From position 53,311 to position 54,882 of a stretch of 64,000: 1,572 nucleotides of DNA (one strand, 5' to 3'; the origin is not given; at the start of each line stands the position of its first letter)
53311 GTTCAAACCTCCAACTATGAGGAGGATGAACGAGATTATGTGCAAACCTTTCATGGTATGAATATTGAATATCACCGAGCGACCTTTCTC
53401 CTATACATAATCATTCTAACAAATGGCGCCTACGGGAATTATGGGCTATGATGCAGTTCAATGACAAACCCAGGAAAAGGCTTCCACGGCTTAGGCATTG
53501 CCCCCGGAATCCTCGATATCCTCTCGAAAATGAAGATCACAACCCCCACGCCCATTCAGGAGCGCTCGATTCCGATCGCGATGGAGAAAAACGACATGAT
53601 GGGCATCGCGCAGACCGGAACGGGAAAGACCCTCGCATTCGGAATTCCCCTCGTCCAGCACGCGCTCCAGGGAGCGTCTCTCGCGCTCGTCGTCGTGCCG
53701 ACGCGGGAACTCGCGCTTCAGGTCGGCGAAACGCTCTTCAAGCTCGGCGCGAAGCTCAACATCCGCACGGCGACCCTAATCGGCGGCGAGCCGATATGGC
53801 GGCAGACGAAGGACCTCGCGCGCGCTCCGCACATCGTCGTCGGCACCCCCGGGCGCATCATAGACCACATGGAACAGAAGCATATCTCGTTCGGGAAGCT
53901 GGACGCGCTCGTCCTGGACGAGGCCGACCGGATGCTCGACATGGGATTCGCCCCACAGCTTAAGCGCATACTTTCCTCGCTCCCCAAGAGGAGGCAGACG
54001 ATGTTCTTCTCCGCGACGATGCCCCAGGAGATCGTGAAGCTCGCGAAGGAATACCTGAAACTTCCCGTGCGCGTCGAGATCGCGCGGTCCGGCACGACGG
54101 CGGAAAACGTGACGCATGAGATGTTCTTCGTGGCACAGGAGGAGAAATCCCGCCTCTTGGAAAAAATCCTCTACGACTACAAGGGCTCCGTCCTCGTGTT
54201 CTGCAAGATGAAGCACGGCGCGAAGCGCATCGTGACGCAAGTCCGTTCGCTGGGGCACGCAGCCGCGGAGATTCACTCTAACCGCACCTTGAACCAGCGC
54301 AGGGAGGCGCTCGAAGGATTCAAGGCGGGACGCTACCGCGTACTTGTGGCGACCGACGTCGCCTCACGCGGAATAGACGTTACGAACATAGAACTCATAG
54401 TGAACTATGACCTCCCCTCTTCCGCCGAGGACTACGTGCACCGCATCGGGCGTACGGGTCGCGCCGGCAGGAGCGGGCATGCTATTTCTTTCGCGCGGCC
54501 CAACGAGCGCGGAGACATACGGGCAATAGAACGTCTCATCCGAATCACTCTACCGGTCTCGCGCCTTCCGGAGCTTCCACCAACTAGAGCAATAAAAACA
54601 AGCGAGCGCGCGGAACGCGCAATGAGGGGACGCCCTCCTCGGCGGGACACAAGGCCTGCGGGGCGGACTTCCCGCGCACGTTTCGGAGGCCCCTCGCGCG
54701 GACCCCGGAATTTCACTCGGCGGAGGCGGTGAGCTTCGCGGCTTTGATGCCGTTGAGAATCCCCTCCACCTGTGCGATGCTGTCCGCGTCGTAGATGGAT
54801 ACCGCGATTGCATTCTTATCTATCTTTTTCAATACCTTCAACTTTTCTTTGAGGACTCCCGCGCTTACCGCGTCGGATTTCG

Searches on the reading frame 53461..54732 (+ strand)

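Call 95: search_protein_families(library=pfam, proteins=[window:53461-54732:+], max_evalue=0.00001)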
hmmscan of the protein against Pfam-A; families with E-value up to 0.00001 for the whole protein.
window:53461-54732:+ (423 aa): 3 families
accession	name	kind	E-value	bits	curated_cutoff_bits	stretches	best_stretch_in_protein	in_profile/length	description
PF00270.35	DEAD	-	2.6e-51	174.1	26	1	30-192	1-165/167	DEAD/DEAH box helicase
PF00271.37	Helicase_C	-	2.8e-29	102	23.5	1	229-336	2-110/110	Helicase conserved C-terminal domain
PF04851.21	ResIII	-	5e-07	30.2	22.5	1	43-188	23-163/164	Type III restriction enzyme, res subunit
